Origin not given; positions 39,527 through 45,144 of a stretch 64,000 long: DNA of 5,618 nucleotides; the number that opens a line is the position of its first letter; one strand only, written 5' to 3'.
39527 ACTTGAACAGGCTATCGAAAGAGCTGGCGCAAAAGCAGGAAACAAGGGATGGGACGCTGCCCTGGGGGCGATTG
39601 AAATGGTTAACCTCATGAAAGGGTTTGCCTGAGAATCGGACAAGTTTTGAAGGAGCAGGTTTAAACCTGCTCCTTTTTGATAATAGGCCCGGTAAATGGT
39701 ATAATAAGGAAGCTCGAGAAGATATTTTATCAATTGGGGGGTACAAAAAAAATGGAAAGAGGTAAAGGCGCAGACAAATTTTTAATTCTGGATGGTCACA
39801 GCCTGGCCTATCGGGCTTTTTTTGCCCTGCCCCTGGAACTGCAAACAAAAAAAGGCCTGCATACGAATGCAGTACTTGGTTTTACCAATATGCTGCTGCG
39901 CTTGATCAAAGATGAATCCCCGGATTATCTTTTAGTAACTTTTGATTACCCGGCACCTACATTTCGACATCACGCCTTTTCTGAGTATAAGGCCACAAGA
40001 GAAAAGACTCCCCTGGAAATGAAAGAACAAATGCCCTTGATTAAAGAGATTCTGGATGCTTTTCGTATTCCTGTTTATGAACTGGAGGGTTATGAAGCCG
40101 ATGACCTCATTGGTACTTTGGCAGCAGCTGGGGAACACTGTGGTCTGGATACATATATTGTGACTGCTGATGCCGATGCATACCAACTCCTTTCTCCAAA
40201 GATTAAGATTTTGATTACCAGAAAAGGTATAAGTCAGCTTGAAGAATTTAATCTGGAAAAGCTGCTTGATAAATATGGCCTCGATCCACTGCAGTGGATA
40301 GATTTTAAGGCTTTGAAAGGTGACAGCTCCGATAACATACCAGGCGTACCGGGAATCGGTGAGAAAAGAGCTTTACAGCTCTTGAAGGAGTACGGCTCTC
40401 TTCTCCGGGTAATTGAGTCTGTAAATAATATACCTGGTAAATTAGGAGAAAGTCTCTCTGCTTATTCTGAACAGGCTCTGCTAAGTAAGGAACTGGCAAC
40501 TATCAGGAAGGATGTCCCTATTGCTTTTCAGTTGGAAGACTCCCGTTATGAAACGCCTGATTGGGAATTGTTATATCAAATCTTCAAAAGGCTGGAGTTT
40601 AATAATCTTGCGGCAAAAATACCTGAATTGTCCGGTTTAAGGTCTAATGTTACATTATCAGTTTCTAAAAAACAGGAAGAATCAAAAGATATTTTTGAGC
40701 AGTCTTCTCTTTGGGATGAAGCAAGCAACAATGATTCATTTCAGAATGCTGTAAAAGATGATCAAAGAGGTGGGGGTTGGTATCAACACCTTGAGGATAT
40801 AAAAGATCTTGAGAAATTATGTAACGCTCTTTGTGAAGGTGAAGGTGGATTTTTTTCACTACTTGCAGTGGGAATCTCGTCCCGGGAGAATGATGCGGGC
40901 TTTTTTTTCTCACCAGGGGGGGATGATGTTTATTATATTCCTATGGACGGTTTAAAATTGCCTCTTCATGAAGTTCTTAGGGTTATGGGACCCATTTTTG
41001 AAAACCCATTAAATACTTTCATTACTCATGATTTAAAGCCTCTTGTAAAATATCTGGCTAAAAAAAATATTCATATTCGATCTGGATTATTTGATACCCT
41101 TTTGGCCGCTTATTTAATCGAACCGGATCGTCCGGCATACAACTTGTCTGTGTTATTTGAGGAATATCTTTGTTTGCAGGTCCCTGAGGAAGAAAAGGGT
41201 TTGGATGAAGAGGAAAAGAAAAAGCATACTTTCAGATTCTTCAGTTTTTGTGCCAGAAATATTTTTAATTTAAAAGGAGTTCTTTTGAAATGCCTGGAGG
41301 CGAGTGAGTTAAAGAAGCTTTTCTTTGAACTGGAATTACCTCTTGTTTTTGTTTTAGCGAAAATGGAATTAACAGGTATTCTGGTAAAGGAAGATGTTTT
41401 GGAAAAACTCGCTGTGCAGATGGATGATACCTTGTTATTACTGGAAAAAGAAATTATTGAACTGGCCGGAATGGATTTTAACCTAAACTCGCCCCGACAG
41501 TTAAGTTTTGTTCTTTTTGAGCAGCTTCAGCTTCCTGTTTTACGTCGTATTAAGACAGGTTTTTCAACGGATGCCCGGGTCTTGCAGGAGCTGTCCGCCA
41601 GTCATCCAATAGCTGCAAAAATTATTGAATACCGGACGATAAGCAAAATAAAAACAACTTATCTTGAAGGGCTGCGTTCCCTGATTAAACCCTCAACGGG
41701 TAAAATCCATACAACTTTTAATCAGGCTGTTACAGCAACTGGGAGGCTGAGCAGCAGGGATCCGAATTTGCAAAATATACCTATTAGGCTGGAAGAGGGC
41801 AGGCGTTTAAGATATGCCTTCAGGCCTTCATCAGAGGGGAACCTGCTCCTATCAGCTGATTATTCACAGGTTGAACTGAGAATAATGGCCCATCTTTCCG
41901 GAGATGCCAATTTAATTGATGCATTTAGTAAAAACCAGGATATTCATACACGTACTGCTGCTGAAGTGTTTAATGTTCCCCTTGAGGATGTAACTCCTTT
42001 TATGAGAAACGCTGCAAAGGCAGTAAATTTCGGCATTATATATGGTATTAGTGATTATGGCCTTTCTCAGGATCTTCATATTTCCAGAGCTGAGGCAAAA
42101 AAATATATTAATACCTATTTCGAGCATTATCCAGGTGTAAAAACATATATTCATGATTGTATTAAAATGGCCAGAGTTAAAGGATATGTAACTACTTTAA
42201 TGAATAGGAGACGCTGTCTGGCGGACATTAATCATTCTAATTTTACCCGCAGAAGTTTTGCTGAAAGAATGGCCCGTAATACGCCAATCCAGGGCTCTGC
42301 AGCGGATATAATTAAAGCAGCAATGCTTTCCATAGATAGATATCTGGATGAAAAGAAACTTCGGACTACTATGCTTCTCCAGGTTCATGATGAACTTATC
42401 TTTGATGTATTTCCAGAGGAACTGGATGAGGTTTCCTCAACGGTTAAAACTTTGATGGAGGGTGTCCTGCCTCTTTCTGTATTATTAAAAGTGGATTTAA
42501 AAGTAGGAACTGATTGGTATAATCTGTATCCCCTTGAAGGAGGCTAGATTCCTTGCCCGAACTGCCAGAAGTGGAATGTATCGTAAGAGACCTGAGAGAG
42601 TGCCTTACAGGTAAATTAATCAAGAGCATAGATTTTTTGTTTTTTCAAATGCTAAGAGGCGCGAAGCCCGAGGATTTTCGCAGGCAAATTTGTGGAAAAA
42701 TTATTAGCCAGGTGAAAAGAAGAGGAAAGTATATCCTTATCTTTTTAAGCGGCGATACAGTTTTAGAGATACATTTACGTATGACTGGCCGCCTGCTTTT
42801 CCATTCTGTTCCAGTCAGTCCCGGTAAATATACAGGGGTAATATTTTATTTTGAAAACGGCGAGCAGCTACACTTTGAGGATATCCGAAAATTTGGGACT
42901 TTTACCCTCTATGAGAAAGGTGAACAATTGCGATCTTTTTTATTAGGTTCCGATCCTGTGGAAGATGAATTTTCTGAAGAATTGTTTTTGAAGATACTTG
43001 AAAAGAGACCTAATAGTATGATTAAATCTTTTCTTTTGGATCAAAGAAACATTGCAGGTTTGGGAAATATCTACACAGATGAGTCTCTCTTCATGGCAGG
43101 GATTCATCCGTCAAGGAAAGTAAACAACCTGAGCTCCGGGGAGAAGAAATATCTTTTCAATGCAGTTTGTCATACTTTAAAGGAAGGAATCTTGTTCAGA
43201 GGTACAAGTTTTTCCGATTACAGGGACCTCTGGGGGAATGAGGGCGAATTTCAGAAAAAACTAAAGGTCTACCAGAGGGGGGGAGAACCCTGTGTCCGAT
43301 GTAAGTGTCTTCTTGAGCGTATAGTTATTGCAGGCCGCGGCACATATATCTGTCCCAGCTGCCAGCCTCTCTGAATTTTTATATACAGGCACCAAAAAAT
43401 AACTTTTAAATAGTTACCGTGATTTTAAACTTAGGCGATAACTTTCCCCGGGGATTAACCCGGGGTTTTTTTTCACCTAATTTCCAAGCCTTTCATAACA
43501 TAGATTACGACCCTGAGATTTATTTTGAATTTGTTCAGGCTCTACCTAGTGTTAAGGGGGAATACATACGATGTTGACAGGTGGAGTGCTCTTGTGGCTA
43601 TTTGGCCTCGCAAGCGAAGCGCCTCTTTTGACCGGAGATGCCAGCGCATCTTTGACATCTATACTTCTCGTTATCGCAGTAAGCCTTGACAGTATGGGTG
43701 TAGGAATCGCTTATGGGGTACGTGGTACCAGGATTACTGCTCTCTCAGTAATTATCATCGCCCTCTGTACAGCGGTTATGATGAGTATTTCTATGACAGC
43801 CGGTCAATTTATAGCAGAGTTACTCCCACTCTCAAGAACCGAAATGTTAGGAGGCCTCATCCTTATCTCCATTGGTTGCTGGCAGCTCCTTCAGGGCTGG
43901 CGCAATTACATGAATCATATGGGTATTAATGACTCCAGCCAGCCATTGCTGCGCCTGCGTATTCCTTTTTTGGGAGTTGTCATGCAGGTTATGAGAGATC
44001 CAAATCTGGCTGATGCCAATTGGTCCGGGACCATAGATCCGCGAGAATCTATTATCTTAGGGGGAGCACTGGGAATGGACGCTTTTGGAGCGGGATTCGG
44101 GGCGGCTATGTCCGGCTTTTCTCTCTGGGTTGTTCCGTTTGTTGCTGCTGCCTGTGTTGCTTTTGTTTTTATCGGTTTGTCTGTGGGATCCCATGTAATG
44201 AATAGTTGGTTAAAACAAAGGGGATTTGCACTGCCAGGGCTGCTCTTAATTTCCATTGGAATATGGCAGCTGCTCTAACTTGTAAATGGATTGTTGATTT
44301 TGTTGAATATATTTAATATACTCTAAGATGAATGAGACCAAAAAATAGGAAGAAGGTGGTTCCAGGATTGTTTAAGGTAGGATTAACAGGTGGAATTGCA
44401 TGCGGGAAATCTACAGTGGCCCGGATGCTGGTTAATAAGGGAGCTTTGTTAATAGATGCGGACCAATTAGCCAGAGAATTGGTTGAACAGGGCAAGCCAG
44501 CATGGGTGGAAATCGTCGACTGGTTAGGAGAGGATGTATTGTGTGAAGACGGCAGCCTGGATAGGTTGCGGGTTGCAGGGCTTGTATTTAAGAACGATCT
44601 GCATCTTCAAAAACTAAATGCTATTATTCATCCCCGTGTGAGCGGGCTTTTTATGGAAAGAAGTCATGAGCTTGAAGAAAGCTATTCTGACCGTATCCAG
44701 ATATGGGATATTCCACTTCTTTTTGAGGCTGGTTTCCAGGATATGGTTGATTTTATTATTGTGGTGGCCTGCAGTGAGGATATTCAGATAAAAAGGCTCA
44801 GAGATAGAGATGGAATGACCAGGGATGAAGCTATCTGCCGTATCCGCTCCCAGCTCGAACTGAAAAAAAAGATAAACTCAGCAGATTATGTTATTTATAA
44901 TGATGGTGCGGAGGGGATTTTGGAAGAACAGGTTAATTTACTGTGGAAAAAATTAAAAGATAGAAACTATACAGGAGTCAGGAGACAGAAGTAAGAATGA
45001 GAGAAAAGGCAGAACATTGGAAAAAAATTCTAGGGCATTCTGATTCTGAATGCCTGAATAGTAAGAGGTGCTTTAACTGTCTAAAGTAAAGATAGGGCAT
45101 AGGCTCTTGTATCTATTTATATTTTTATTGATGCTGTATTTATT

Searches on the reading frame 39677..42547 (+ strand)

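Call 74: search_protein_families(library=pfam, proteins=[window:39677-42547:+], max_evalue=0.001)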
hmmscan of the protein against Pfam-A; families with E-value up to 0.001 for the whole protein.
window:39677-42547:+ (956 aa): 5 families
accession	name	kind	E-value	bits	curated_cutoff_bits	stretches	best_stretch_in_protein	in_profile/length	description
PF00476.26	DNA_pol_A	-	3.2e-159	530.4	34.3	1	573-948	2-380/381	DNA polymerase family A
PF02739.22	5_3_exonuc_N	-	3.3e-56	190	34.3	1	34-201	1-164/164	5'-3' exonuclease, N-terminal resolvase-like domain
PF01367.25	5_3_exonuc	-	1.3e-31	109.4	40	1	203-295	2-95/97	5'-3' exonuclease, C-terminal SAM fold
PF22619.2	DNA_polI_exo1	-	5.6e-05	23.4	27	1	441-506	44-109/140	DNA polymerase I, ribonuclease H-like domain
PF01612.26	DNA_pol_A_exo1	-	0.00033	20.9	23.6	0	431-500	61-130/173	3'-5' exonuclease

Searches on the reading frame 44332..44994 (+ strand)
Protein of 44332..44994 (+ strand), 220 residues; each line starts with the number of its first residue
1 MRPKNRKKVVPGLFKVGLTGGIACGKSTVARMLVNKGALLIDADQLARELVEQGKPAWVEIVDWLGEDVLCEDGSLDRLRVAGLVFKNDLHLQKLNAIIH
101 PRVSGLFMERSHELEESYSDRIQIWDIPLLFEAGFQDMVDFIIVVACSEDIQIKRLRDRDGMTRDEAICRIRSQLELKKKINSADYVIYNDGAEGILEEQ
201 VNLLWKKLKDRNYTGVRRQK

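Call 74: search_protein_families(library=pfam, proteins=[window:44332-44994:+], max_evalue=0.001)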
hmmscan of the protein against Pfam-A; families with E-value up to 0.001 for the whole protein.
window:44332-44994:+ (220 aa): 2 families
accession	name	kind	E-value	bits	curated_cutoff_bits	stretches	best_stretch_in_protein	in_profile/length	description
PF01121.26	CoaE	-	1.8e-52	178.1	27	1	16-192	3-176/180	Dephospho-CoA kinase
PF13238.12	AAA_18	-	5.4e-06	27.3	29.4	1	16-165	1-117/128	AAA domain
